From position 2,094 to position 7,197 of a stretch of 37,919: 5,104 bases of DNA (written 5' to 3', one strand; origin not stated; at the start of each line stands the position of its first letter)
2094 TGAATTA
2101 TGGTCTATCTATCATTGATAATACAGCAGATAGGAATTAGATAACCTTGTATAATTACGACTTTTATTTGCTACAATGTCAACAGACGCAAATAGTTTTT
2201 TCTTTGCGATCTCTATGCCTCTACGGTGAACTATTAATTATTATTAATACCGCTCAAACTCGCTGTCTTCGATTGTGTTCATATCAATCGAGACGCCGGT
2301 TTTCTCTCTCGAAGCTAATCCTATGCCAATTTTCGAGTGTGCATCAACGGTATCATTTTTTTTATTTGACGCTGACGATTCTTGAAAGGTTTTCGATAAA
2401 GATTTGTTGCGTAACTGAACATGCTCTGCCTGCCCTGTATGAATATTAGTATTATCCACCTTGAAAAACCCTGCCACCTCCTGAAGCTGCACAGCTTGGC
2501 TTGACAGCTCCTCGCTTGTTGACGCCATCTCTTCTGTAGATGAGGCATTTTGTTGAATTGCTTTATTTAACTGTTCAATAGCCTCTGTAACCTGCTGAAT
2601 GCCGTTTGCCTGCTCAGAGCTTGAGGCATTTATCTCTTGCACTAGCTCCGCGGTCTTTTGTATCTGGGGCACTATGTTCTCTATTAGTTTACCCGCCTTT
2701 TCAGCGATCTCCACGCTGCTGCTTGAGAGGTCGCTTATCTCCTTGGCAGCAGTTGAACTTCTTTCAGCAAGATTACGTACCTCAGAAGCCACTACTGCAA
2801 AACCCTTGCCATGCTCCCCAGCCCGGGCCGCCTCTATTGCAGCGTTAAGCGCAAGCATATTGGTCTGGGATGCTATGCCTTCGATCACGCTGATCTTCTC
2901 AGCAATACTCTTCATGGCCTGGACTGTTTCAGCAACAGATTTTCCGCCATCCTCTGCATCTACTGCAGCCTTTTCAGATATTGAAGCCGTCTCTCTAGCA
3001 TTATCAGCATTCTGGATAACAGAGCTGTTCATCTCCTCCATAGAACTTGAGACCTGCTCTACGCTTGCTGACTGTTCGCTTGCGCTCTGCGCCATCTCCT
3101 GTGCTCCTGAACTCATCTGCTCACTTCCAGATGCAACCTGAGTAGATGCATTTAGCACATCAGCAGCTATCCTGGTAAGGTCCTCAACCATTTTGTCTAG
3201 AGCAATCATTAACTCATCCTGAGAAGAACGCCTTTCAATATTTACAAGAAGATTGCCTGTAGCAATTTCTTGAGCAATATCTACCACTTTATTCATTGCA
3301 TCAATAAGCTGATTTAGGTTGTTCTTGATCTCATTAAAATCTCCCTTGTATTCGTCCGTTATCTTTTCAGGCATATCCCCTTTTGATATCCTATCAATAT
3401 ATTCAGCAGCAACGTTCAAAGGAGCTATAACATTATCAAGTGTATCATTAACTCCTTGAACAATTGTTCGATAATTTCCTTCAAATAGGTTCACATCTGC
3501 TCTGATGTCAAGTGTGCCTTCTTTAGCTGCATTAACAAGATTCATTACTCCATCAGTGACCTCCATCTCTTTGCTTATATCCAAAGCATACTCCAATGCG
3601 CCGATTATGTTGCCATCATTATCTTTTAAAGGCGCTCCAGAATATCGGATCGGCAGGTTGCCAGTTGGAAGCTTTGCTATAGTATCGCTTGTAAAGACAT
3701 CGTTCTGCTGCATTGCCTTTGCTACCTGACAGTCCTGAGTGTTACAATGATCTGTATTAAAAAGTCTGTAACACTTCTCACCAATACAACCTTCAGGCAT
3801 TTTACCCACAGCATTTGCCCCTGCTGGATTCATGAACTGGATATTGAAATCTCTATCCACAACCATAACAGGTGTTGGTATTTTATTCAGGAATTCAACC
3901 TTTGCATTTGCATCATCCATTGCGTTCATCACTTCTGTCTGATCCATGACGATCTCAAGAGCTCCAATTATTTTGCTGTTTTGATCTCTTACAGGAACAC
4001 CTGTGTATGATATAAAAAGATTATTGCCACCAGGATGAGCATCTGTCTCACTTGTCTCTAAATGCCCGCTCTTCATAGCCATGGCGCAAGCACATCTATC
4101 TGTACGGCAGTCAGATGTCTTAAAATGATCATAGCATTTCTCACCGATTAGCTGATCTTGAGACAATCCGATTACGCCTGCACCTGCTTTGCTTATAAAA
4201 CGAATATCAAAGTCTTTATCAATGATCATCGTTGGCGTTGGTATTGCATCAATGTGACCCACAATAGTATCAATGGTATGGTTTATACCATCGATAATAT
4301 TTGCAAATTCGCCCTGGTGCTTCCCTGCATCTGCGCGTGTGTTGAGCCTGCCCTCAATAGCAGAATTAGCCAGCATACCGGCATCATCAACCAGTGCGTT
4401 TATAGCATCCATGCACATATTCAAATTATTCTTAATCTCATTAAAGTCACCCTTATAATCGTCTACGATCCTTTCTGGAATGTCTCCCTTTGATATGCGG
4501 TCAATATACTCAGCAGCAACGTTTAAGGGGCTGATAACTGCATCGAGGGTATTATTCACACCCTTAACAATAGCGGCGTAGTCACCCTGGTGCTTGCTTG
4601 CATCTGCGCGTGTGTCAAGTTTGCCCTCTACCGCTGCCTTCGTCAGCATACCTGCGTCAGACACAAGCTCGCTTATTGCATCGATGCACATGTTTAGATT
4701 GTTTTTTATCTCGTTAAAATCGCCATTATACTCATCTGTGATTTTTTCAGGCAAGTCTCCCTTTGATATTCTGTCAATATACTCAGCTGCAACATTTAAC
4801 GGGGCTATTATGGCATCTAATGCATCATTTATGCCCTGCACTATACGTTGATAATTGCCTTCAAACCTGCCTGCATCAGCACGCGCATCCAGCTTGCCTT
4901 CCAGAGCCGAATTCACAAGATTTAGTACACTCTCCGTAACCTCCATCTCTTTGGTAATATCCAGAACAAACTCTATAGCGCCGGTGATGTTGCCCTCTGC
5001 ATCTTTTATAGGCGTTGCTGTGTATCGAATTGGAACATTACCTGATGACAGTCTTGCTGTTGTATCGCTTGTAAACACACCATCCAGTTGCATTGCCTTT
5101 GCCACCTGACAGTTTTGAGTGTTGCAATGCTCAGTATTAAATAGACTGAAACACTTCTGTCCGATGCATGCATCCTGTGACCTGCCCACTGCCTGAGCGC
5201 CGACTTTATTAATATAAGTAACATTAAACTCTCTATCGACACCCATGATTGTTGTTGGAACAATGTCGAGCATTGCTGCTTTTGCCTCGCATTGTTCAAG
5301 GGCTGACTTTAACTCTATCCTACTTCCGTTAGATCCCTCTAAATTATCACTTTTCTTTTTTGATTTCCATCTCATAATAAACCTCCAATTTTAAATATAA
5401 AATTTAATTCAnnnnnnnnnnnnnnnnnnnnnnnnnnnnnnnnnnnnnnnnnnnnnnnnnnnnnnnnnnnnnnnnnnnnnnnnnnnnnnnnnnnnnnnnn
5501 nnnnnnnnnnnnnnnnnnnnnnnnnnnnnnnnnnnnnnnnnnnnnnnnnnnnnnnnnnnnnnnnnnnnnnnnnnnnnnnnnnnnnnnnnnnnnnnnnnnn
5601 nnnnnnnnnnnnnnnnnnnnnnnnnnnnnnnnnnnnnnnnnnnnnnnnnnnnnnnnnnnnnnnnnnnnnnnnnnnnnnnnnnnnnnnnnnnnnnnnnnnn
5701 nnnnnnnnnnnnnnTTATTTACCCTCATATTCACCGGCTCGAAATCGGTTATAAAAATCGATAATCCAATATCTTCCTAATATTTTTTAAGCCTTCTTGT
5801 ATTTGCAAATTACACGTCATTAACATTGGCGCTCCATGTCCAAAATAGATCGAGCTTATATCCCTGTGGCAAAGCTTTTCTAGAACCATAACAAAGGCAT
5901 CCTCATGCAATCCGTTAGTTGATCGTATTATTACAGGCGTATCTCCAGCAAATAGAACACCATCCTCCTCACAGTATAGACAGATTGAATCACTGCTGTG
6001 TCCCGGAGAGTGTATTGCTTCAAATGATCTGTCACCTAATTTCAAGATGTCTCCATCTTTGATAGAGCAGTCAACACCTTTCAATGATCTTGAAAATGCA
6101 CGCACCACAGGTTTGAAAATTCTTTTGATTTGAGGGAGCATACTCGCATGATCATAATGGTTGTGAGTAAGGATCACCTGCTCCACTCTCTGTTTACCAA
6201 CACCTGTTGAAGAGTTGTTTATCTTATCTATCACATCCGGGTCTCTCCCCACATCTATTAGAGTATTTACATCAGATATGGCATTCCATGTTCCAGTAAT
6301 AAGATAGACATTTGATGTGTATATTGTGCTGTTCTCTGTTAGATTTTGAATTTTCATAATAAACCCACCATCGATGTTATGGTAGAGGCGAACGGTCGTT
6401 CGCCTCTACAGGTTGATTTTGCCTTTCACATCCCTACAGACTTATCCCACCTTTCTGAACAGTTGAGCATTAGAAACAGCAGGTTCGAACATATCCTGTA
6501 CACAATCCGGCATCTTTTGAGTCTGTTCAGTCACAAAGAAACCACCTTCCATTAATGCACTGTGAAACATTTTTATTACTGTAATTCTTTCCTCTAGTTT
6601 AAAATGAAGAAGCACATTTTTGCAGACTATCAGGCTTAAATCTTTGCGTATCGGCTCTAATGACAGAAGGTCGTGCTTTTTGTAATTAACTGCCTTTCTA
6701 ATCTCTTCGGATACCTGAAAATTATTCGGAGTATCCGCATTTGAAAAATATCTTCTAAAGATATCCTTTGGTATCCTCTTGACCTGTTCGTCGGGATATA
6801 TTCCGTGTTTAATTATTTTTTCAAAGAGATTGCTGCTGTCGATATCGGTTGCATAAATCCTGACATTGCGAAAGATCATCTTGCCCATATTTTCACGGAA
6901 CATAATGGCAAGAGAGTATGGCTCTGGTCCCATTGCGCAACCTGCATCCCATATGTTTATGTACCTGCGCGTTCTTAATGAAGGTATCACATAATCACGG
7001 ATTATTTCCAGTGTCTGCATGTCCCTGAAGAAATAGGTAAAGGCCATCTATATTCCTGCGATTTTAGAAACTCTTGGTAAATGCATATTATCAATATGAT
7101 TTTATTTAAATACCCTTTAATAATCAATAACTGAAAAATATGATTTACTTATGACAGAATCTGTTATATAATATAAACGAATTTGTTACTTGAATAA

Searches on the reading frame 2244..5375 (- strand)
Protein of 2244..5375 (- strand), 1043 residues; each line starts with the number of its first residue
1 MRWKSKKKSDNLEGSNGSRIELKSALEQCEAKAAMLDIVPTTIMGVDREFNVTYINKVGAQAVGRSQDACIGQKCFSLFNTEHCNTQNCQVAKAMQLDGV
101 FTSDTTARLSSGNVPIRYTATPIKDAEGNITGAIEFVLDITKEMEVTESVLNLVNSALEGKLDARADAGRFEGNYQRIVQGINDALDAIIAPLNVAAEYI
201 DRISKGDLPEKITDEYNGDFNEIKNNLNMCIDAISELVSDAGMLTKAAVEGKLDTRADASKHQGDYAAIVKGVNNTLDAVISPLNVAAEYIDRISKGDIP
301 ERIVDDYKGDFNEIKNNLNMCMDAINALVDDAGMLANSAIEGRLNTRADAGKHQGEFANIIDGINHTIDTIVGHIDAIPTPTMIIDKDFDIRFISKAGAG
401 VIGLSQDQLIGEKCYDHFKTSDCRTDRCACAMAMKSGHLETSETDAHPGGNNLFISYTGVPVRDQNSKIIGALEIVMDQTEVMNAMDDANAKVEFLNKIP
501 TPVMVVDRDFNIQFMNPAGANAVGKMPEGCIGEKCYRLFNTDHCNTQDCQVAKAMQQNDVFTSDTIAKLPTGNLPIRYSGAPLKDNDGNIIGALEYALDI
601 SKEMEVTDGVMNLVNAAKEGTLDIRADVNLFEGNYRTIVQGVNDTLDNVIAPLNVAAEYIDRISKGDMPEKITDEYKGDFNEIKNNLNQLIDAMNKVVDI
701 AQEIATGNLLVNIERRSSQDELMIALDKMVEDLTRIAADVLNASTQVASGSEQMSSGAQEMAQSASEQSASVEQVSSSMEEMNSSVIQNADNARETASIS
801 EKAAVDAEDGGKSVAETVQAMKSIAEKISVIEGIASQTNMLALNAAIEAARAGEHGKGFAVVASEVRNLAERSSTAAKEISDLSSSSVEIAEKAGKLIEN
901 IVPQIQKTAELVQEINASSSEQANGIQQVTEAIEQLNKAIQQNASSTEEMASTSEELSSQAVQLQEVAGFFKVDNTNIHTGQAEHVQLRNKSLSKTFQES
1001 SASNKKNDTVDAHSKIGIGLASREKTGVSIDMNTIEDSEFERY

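Call 16: search_protein_families(library=pfam, proteins=[window:2244-5375:-])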
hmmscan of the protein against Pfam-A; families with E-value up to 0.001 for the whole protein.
window:2244-5375:- (1043 aa): 10 families
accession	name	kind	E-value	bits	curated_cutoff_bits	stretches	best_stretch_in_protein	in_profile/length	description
PF18947.5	HAMP_2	-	9.6e-105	343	24.3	4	261-327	1-67/67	HAMP domain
PF08448.16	PAS_4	-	1.2e-41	141.9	23.1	3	496-602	1-107/110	PAS fold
PF00015.26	MCPsignal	-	4.5e-36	124.7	34.6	1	799-958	3-169/172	Methyl-accepting chemotaxis protein (MCP) signalling domain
PF13426.13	PAS_9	-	1.7e-26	92.9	27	3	43-142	4-103/103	PAS domain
PF00989.32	PAS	-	5.3e-22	78.4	22.6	3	33-140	4-113/113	PAS fold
PF00672.30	HAMP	-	7.5e-14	52.2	25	0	649-694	6-51/53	HAMP domain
PF13596.12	PAS_10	-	7e-11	43.1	22.1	0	34-141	3-106/106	PAS domain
PF13188.13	PAS_8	-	4.6e-08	33.1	21.8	0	496-548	7-56/65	PAS domain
PF24820.1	Diguanyl_cycl_sensor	-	7.5e-05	23.1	28.1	0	496-547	2-52/109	Diguanylate cyclase-like sensor domain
PF17202.10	sCache_3_3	-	0.00092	20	28.8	0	446-487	66-105/107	Single cache domain 3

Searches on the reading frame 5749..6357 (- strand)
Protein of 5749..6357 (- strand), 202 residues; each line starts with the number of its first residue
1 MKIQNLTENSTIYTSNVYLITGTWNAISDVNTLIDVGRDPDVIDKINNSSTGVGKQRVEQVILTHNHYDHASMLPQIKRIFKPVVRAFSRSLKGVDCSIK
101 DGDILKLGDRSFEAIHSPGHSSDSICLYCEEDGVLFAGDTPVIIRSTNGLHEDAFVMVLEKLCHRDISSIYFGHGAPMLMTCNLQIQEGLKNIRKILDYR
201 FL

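Call 16: search_protein_families(library=pfam, proteins=[window:5749-6357:-])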
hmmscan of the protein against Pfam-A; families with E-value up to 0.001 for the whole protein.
window:5749-6357:- (202 aa): 3 families
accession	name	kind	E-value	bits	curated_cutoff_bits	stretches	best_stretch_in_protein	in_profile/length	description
PF00753.33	Lactamase_B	-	1.2e-19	71.5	22.7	2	14-87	5-73/196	Metallo-beta-lactamase superfamily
PF19583.5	ODP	-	0.00024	21.5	27.2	0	15-145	3-141/194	ODP family beta lactamase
PF12706.13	Lactamase_B_2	-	0.00058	19.9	27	0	54-82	25-54/200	Beta-lactamase superfamily domain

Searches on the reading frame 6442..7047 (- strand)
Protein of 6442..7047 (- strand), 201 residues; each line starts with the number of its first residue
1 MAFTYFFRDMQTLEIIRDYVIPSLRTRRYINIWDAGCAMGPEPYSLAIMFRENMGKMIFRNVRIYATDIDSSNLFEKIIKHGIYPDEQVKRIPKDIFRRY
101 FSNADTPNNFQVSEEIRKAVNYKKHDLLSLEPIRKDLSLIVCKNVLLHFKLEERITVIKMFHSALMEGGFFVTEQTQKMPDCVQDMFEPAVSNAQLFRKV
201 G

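Call 16: search_protein_families(library=pfam, proteins=[window:6442-7047:-])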
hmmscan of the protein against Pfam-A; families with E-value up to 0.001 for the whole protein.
window:6442-7047:- (201 aa): 1 family
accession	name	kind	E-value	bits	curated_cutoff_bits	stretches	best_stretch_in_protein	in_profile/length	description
PF01739.24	CheR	-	5.5e-43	147.1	27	1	3-188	2-187/195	CheR methyltransferase, SAM binding domain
